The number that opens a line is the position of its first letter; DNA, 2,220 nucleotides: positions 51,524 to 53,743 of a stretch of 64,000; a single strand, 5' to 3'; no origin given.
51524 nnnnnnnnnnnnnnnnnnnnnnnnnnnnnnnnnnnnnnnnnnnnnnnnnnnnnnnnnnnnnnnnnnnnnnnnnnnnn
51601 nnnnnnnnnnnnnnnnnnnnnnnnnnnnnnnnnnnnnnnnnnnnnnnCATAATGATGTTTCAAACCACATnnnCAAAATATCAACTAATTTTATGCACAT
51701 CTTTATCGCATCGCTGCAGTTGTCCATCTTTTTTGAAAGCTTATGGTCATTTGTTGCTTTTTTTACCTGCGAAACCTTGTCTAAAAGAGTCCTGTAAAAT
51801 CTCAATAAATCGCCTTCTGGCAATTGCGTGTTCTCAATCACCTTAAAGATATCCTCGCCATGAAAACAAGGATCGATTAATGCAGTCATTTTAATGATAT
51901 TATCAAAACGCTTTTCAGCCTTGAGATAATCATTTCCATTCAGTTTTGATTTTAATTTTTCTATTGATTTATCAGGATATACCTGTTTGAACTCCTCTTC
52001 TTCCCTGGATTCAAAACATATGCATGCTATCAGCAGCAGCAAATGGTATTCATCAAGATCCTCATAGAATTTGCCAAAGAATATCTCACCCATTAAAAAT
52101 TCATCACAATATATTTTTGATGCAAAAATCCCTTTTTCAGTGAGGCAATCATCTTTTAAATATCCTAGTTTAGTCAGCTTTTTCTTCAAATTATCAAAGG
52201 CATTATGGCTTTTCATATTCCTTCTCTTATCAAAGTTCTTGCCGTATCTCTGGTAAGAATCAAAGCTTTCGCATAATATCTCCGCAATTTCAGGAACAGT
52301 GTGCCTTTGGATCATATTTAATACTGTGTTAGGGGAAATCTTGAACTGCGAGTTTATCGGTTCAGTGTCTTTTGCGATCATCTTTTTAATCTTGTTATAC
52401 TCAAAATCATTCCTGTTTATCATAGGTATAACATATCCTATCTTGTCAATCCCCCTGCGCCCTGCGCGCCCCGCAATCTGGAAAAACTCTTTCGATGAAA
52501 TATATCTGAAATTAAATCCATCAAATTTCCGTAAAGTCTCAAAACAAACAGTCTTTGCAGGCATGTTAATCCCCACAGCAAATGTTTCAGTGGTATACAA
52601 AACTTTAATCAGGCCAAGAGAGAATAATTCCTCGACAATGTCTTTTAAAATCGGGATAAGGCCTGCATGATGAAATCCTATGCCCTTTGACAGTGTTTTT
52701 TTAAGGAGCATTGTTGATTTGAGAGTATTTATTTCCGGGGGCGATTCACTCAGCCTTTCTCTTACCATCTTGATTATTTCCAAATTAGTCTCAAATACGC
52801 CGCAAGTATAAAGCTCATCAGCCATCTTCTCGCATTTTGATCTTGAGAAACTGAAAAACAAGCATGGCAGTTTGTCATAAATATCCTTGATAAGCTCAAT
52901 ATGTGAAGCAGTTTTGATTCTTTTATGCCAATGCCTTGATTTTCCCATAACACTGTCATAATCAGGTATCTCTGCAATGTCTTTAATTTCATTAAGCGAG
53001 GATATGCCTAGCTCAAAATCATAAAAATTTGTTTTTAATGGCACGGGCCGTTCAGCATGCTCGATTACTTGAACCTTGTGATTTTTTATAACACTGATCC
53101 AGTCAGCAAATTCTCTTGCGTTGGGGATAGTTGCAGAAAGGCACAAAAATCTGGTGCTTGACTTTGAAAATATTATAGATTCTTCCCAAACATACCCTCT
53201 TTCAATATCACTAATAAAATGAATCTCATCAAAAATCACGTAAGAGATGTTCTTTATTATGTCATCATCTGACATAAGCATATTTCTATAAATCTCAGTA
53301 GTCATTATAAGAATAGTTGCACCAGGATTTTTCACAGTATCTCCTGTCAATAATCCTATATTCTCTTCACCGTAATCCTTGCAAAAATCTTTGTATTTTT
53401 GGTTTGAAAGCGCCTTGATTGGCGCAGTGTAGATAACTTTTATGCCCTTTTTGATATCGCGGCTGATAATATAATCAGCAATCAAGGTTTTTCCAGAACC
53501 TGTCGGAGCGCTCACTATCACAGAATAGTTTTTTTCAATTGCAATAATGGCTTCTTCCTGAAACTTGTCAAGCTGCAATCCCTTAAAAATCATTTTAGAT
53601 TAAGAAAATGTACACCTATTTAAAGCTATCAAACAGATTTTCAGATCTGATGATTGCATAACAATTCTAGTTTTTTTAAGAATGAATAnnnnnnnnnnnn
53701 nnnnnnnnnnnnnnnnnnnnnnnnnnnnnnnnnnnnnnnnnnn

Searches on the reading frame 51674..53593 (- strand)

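Call 49: search_protein_families(library=ncbifam, proteins=[window:51674-53593:-], max_evalue=0.1)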
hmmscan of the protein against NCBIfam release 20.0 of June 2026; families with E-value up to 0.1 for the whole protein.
window:51674-53593:- (640 aa): 29 families (the best 25 are shown)
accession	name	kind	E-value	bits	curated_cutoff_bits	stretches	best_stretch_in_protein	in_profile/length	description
NF002251.0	PRK01172.1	equivalog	7.1e-53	179.8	891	1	6-498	21-481/674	ATP-dependent DNA helicase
NF040935.1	helicase_Hel308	equivalog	2e-50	171.7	1200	1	9-417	28-425/704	ATP-dependent DNA helicase Hel308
NF002654.0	PRK02362.1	equivalog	4.9e-50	170.6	887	1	19-505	36-510/739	ATP-dependent DNA helicase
NF001308.0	PRK00254.1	equivalog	6.5e-44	150.2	1216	1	20-452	37-450/720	ATP-dependent DNA helicase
TIGR04121.1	DEXH_lig_assoc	equivalog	1.3e-18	66.2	850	1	4-180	10-210/804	ligase-associated DNA damage response DEXH box helicase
TIGR01587.1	cas3_core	equivalog_domain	1.6e-12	47.2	102.45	2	25-86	2-65/358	CRISPR-associated helicase Cas3'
NF010338.0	PRK13767.1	equivalog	5.2e-12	44.8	849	2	10-68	36-103/877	ATP-dependent helicase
NF010337.0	PRK13766.1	equivalog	7.9e-09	34.2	610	1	11-126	20-143/781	Hef nuclease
NF008165.0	PRK10917.1-3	equivalog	2.3e-06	26.4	711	1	31-126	294-397/692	ATP-dependent DNA helicase RecG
TIGR00643.1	recG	equivalog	4.5e-05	22.3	659.4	1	31-155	265-395/629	ATP-dependent DNA helicase RecG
NF008170.0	PRK10917.2-4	equivalog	0.00031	18.8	975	1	26-90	425-491/826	ATP-dependent DNA helicase RecG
NF008168.0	PRK10917.2-2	equivalog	0.00033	19.1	718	1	30-88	394-454/795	ATP-dependent DNA helicase RecG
TIGR04095.1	dnd_restrict_1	equivalog_domain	0.00046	19.3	600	1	5-76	6-79/451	DNA phosphorothioation system restriction enzyme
NF004072.0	PRK05580.2-4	equivalog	0.00051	18.5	1030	1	6-79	120-194/648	primosomal protein N'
NF004069.0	PRK05580.2-1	equivalog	0.00054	18.5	767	1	6-76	110-180/612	primosomal protein N'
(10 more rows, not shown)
